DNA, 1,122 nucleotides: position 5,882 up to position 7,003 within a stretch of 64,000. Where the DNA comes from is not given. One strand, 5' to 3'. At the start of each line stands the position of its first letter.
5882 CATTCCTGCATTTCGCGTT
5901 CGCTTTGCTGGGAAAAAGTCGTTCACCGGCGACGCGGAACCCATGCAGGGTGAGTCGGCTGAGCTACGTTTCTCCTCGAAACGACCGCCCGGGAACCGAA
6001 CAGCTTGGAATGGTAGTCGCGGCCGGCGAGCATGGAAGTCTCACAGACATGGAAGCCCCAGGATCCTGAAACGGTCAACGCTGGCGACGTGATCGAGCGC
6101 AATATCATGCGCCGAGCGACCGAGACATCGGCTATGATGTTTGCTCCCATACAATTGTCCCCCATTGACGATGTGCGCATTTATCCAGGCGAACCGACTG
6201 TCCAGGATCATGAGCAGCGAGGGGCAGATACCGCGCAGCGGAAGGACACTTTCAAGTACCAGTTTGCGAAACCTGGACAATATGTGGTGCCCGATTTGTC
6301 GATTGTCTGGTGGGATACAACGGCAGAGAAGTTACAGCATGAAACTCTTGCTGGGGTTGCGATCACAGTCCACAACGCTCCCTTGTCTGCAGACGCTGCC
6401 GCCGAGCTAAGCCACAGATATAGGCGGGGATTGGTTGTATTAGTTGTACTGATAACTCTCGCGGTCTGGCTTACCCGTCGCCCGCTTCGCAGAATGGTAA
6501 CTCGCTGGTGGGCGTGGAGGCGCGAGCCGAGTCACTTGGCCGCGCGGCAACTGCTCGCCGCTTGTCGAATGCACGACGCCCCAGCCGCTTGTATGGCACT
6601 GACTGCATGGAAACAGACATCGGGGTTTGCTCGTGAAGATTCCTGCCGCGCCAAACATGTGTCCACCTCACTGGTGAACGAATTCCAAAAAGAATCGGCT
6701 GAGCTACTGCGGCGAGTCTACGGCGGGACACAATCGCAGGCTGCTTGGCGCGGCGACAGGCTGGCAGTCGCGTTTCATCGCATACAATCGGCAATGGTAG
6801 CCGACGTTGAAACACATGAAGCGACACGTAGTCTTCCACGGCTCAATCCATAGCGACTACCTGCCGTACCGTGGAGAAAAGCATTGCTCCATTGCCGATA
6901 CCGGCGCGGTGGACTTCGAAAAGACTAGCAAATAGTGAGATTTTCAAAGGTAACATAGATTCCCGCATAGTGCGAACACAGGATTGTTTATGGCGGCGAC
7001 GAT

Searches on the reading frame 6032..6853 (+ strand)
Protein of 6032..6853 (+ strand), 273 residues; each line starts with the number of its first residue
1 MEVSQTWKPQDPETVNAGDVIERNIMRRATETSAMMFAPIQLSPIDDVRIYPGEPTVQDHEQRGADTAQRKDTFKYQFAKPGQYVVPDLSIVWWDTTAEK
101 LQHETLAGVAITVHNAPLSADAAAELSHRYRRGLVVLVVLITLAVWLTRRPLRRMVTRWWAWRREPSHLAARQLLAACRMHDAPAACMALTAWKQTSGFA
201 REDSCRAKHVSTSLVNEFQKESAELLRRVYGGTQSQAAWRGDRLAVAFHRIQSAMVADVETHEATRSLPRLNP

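Call 57: search_protein_families(library=pfam, proteins=[window:6032-6853:+], max_evalue=0.001)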
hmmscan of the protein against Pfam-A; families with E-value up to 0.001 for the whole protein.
window:6032-6853:+ (273 aa): 1 family
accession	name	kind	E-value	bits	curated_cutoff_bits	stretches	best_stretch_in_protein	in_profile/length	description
PF25607.1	DUF7939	-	1e-10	42.2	27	1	170-253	4-79/81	Domain of unknown function (DUF7939)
